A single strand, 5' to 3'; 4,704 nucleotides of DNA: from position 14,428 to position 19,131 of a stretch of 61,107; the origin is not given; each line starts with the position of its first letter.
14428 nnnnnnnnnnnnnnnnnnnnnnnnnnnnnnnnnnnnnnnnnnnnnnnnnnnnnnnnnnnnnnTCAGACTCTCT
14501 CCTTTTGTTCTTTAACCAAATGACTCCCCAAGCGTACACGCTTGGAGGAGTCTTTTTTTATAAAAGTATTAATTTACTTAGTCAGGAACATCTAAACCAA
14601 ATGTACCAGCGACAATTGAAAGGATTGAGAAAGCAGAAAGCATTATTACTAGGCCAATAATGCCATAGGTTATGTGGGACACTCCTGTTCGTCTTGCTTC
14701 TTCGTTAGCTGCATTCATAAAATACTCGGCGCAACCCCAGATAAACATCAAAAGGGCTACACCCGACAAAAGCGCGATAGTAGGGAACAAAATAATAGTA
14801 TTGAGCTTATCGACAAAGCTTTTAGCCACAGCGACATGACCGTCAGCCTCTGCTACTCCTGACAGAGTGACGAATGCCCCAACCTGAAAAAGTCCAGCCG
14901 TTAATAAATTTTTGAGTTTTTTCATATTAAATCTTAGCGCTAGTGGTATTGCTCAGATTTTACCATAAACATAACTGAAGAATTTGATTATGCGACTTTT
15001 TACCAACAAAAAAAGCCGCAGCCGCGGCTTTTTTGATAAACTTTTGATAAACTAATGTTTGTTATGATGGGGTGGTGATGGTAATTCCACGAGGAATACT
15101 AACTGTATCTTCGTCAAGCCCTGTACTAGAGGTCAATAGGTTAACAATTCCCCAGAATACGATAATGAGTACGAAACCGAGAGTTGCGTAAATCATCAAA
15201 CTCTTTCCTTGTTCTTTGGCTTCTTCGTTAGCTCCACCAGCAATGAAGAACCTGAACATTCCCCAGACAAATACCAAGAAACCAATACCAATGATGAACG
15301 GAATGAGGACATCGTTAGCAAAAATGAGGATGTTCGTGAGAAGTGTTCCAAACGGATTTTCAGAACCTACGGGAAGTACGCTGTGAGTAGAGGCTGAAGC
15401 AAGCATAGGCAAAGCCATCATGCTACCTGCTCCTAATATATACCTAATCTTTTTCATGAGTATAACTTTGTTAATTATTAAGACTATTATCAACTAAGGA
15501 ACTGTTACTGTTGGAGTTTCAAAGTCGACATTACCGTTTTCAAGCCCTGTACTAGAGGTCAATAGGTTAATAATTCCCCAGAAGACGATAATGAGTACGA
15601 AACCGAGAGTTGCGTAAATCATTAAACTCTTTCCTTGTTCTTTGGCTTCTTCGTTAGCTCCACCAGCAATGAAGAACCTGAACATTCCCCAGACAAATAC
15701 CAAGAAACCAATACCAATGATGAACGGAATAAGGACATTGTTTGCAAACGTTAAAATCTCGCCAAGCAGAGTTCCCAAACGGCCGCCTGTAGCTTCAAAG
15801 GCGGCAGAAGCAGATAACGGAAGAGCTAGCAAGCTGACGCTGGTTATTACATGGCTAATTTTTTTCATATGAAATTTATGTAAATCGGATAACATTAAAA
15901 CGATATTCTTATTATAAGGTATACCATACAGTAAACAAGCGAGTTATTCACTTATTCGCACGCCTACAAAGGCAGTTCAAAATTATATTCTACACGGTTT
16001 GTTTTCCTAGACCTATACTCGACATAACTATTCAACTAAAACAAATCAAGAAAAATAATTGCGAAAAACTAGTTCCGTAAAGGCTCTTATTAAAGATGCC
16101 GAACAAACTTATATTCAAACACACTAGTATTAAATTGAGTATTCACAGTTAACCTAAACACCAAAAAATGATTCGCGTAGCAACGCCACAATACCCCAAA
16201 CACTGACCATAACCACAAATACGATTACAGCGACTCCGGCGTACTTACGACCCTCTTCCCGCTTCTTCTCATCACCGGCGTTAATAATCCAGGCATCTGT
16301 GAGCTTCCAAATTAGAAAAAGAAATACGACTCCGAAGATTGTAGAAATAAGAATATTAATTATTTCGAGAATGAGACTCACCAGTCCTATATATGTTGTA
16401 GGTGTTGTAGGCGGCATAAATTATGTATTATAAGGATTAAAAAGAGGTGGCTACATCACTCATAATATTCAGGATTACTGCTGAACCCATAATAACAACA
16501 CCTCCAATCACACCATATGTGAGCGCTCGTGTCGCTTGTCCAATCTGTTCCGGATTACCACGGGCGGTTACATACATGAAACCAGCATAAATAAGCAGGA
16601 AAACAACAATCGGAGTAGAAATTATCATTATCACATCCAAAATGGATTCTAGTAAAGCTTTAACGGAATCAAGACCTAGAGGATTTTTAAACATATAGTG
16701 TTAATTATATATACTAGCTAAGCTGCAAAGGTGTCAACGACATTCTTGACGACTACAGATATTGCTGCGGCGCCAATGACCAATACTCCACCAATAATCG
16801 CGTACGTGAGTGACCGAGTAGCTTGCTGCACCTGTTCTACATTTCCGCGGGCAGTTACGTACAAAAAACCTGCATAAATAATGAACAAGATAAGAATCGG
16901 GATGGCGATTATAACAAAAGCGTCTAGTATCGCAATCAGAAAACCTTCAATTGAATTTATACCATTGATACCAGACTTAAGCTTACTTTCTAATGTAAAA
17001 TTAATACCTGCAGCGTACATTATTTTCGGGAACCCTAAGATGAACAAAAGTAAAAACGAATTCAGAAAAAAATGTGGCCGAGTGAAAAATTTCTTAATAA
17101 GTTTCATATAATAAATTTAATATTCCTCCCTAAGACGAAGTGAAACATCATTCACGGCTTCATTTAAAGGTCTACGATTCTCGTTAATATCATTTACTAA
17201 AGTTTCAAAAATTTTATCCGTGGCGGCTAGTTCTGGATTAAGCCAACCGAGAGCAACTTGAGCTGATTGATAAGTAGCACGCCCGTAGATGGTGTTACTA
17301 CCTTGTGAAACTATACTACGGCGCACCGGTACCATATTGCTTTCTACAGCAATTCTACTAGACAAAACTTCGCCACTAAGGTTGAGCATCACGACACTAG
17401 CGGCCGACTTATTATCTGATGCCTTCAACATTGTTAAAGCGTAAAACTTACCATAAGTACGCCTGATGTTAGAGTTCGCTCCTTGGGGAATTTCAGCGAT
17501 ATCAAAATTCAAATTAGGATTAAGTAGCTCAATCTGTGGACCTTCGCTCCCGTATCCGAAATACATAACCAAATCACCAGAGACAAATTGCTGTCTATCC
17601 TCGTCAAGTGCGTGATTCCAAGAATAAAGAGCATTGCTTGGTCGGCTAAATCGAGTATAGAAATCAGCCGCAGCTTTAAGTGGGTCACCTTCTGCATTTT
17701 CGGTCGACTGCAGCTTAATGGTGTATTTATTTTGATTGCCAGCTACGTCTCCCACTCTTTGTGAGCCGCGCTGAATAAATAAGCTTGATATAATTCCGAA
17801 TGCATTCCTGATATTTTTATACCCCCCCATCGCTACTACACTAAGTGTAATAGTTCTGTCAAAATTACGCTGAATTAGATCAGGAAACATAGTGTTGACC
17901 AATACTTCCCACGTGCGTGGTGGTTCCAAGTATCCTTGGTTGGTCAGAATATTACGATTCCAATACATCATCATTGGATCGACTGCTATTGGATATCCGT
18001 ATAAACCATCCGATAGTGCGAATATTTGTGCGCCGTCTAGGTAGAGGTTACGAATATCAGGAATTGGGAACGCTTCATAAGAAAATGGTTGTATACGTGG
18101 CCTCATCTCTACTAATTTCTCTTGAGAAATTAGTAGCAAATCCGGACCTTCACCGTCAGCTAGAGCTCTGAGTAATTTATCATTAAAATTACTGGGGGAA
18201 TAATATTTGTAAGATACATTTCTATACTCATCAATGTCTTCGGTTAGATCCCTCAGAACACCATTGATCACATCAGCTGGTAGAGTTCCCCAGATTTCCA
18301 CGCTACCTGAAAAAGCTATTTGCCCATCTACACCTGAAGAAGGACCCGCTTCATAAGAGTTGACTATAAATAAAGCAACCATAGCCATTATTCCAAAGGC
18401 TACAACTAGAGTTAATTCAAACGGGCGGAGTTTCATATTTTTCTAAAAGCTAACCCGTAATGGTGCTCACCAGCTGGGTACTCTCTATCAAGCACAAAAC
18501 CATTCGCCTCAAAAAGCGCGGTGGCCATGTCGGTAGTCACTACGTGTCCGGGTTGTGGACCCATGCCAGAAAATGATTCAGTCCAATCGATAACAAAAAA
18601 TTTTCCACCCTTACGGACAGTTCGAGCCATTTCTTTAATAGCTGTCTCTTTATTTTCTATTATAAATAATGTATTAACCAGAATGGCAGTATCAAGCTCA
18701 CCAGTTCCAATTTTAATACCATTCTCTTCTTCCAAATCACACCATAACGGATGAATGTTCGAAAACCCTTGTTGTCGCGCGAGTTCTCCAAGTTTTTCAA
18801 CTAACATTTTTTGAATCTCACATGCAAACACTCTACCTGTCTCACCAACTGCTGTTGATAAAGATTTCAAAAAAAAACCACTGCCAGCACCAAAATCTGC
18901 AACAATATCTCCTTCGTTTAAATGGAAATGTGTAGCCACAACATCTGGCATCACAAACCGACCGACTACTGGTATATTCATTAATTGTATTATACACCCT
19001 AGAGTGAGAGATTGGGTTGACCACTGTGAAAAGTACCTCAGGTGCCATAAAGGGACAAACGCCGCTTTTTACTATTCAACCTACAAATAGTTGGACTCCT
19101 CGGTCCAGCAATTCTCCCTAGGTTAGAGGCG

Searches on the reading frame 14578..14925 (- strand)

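Call 71: search_protein_families(library=pfam, proteins=[window:14578-14925:-], max_evalue=0.0001)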
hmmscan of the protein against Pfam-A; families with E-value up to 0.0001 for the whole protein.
window:14578-14925:- (115 aa): 1 family
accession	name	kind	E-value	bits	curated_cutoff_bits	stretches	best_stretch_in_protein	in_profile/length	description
PF18895.5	T4SS_pilin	-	2.9e-07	30.9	26.6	1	51-104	18-70/71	Type IV secretion system pilin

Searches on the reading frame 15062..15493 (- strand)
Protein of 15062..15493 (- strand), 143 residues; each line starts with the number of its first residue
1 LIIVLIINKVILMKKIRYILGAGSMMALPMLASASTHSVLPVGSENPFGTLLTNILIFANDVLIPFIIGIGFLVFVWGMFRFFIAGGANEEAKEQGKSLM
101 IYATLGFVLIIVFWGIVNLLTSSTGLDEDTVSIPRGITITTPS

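Call 71: search_protein_families(library=pfam, proteins=[window:15062-15493:-], max_evalue=0.0001)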
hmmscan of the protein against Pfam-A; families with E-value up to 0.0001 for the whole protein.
window:15062-15493:- (143 aa): 1 family
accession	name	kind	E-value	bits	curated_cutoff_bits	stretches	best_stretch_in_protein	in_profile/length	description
PF18895.5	T4SS_pilin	-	5e-09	36.6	26.6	1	67-120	20-71/71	Type IV secretion system pilin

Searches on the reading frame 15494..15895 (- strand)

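Call 71: search_protein_families(library=pfam, proteins=[window:15494-15895:-], max_evalue=0.0001)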
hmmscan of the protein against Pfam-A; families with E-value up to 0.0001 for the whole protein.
window:15494-15895:- (133 aa): 1 family
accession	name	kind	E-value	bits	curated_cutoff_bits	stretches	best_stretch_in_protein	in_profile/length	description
PF18895.5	T4SS_pilin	-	1.1e-08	35.5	26.6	1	42-112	7-71/71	Type IV secretion system pilin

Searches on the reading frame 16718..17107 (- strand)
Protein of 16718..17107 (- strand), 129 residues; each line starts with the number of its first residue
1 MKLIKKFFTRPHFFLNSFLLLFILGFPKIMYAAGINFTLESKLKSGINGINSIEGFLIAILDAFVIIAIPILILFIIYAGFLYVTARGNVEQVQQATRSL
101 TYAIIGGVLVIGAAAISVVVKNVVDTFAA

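Call 71: search_protein_families(library=pfam, proteins=[window:16718-17107:-], max_evalue=0.0001)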
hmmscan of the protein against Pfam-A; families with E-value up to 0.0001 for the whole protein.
window:16718-17107:- (129 aa): 2 families
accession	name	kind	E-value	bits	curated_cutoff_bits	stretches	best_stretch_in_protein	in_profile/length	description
PF18895.5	T4SS_pilin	-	7.4e-10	39.2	26.6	1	52-119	4-70/71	Type IV secretion system pilin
PF04956.18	TrbC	-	5.6e-06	26.9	27.9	1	2-116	2-94/98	TrbC/VIRB2 pilin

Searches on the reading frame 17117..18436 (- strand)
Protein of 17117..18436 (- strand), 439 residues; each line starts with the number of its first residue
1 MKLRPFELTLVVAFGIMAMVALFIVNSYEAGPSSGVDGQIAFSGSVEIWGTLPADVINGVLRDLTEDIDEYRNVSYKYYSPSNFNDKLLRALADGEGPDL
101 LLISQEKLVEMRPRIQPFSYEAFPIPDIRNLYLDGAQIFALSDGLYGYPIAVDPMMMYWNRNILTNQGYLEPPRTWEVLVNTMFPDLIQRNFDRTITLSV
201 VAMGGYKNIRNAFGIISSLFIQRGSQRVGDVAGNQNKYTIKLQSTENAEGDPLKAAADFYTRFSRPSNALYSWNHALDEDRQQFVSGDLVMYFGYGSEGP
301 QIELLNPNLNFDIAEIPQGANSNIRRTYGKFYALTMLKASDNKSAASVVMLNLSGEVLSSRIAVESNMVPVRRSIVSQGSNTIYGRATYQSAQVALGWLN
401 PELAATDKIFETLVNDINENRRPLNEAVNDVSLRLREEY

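Call 71: search_protein_families(library=pfam, proteins=[window:17117-18436:-], max_evalue=0.0001)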
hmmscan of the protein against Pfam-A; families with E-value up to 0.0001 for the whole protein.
window:17117-18436:- (439 aa): 2 families
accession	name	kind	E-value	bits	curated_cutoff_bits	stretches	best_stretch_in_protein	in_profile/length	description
PF13416.11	SBP_bac_8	-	6.8e-09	36.4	27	1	74-345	14-234/279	Bacterial extracellular solute-binding protein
PF01547.30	SBP_bac_1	-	1.4e-06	29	26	1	73-346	25-293/307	Bacterial extracellular solute-binding protein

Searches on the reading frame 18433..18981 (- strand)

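Call 71: search_protein_families(library=pfam, proteins=[window:18433-18981:-], max_evalue=0.0001)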
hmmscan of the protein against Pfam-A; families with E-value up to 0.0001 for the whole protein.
window:18433-18981:- (182 aa): 5 families
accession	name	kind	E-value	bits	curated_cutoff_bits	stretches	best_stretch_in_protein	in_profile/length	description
PF13847.12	Methyltransf_31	-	1.5e-10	41.4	27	1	22-134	2-113/145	Methyltransferase domain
PF13649.12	Methyltransf_25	-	4.3e-10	40.6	27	1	27-126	1-97/97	Methyltransferase domain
PF08241.18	Methyltransf_11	-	1e-09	39.3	21.2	1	29-130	2-95/95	Methyltransferase domain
PF01209.24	Ubie_methyltran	-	1.5e-07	31.5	20.1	1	22-134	46-155/233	ubiE/COQ5 methyltransferase family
PF08242.18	Methyltransf_12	-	7.7e-06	27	30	1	29-128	2-98/98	Methyltransferase domain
